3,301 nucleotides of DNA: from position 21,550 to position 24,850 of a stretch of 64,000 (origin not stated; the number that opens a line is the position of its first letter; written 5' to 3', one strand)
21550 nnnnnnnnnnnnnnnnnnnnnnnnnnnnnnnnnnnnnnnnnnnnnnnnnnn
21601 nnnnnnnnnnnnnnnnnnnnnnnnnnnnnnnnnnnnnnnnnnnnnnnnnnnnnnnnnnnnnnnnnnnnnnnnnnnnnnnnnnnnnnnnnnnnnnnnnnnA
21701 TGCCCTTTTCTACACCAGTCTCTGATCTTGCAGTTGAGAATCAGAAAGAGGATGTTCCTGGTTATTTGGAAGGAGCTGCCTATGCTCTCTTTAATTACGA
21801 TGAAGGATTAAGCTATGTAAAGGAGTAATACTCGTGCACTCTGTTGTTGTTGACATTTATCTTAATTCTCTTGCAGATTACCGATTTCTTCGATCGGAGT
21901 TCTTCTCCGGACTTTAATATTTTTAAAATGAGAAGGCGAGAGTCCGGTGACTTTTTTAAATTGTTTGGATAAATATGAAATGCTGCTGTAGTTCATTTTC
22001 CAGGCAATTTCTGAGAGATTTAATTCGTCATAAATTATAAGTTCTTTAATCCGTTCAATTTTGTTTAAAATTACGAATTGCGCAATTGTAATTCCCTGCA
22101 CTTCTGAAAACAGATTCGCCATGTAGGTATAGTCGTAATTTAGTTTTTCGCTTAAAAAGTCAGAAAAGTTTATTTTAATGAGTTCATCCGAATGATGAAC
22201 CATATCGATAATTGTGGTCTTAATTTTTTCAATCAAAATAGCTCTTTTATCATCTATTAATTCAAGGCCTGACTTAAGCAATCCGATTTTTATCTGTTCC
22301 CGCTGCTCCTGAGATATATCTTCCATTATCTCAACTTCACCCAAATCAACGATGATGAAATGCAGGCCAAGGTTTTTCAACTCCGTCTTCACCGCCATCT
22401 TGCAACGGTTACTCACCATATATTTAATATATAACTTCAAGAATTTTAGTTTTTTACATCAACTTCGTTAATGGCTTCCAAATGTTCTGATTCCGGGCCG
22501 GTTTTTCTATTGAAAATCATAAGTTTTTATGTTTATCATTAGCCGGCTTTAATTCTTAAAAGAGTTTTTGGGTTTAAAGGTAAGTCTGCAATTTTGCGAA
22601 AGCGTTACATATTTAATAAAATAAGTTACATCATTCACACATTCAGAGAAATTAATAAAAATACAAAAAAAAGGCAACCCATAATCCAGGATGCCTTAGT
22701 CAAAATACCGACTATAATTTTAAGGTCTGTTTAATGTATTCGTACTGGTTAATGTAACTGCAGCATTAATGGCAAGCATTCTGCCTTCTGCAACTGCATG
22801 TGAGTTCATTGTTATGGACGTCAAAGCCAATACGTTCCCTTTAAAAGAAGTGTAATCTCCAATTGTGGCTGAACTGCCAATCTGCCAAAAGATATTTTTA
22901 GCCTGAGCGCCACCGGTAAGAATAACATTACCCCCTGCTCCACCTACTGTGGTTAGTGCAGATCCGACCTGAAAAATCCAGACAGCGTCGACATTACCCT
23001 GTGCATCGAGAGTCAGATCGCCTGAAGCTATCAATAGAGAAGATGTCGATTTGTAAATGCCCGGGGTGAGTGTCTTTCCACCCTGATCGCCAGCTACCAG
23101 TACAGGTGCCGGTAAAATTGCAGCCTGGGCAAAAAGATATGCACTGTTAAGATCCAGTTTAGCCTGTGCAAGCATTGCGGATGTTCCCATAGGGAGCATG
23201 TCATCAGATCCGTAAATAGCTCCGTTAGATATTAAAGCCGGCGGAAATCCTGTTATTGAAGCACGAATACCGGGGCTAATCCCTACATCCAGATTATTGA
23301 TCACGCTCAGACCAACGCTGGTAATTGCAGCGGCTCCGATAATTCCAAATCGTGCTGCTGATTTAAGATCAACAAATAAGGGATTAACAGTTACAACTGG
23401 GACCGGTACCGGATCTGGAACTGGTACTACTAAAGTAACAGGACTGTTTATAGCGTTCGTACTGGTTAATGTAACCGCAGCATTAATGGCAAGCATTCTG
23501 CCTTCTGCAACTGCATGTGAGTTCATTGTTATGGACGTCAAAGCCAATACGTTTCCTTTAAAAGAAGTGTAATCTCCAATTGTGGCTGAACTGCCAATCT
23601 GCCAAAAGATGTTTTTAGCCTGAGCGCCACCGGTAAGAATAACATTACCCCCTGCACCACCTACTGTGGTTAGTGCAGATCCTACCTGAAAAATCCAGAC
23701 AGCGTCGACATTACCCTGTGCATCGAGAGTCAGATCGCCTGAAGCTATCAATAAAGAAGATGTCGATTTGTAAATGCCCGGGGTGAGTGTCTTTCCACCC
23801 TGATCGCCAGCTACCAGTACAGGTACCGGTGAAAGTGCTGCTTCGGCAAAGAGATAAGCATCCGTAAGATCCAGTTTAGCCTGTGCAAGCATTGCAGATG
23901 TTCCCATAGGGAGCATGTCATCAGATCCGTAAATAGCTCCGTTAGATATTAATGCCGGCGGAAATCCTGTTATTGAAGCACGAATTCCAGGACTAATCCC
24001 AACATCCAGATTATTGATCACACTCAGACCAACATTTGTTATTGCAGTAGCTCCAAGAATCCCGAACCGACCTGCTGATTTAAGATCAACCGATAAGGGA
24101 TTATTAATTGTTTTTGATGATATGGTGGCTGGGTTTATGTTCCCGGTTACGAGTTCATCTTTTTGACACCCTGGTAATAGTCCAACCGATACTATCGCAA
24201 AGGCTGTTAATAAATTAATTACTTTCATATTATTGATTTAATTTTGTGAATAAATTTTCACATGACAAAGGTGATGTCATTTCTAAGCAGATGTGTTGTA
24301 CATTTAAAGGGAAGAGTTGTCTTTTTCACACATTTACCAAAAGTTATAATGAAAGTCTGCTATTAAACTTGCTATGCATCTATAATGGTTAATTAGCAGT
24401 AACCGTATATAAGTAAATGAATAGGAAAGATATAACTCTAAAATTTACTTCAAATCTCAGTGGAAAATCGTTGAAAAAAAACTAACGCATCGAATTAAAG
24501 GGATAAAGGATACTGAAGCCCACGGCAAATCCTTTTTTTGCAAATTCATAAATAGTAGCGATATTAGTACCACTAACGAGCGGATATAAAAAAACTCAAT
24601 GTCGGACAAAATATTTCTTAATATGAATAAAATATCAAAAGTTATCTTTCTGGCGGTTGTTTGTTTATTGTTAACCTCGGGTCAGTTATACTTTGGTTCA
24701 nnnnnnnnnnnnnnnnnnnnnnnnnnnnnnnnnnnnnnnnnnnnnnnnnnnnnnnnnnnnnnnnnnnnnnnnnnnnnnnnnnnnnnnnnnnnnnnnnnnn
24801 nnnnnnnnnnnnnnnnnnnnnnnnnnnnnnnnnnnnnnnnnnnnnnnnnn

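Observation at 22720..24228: Ice-binding-like (DUF3494) protein made of two almost identical tandem domains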

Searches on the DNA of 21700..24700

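Call 72: search_rna_families(source=window, start=21700, end=24700, threshold=evalue, max_evalue=1)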
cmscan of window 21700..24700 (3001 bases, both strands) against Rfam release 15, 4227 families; matches with E-value up to 1: 0.
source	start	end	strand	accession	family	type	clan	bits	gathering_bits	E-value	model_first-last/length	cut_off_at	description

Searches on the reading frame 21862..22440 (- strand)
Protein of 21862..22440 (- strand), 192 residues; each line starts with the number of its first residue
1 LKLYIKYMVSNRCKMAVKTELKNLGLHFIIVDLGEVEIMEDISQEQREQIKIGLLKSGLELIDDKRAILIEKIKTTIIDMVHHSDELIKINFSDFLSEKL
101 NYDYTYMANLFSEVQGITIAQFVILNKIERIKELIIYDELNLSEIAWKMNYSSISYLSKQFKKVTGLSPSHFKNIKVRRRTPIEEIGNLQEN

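Call 5: search_protein_families(library=pfam, proteins=[window:21862-22440:-], max_evalue=0.01)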
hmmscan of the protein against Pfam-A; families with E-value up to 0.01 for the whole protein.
window:21862-22440:- (192 aa): 2 families
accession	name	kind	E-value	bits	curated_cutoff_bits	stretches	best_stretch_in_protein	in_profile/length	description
PF12833.13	HTH_18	-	2.6e-14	53.7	33.6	1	96-173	1-78/80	Helix-turn-helix domain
PF00165.29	HTH_AraC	-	5e-10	39.7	26.6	1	139-170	8-38/42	Bacterial regulatory helix-turn-helix proteins, AraC family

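Call 41: search_protein_families(library=ncbifam, proteins=[window:21862-22440:-], max_evalue=0.001)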
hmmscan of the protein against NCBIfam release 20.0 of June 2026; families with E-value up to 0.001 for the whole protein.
window:21862-22440:- (192 aa): 14 families
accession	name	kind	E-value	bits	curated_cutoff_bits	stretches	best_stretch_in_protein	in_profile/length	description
NF047455.1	TF_Staph_AryK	equivalog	2.5e-10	39.2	850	1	90-176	174-259/759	transcriptional regulator AryK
TIGR04094.1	adjacent_YSIRK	equivalog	5.2e-10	38.8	200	1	96-173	307-383/383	YSIRK-targeted surface antigen transcriptional regulator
NF007860.0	PRK10572.1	equivalog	3.2e-09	36.1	208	1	48-176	155-285/292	arabinose operon transcriptional regulator AraC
NF047788.1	TransRegPocR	equivalog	4.9e-09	35.9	500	1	96-177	211-292/296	transcriptional regulator PocR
NF007693.0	PRK10371.1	equivalog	1.2e-08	34.6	253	1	83-181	210-305/309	transcriptional regulator MelR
NF049932.1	TranspRegBtr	equivalog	1.3e-07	30.6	900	1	96-180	186-268/531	bacillibactin transport transcriptional regulator Btr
NF006902.0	PRK09393.1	equivalog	2.8e-06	26.7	425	1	96-174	242-320/327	transcriptional regulator FtrA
NF010026.0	PRK13501.1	equivalog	3.7e-05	23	363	1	105-180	207-282/290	HTH-type transcriptional activator RhaR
NF007243.0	PRK09685.1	equivalog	4e-05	23.2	199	1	52-174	179-300/303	transcriptional regulator FeaR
NF049968.1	QhpR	equivalog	4.7e-05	22.7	250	1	137-173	248-284/284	AraC-like transcriptional regulator QhpR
NF010027.0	PRK13502.1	equivalog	0.0001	21.9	384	1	107-175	209-277/282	HTH-type transcriptional activator RhaR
TIGR02297.1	HpaA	equivalog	0.00016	21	274.65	1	115-173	227-285/287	4-hydroxyphenylacetate catabolism regulatory protein HpaA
NF052534.1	RzbtTranRegRhrA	equivalog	0.00074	18.9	500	1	109-175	243-310/312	rhizobactin biosynthesis transcriptional regulator RhrA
NF007633.0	PRK10296.1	equivalog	0.00095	18.7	264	0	120-174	219-273/280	transcriptional regulator ChbR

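Call 73: search_solved_structures(query=window:21862-22440:-, max_evalue=0.01)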
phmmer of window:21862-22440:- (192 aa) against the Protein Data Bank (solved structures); distinct sequences matched with E-value up to 0.01: 7.
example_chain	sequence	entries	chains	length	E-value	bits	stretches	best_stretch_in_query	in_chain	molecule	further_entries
6swi_A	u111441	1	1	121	3.8e-08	36.6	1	95-176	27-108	Two-component response regulator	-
12aw_A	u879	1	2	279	1.1e-07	35.1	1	87-174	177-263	HYBRID TWO-COMPONENT SYSTEM PROTEIN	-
3lsg_A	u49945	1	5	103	1.8e-06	31.1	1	94-173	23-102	Two-component response regulator yesN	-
3oou_A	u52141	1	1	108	2.3e-06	30.8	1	97-175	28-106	Lin2118 protein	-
4fe4_A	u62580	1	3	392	0.00068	22.7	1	104-175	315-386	Xylose operon regulatory protein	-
4fe7_A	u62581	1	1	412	0.00073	22.6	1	104-175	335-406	Xylose operon regulatory protein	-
2k9s_A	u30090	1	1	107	0.0014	21.7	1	84-173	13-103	Arabinose operon regulatory protein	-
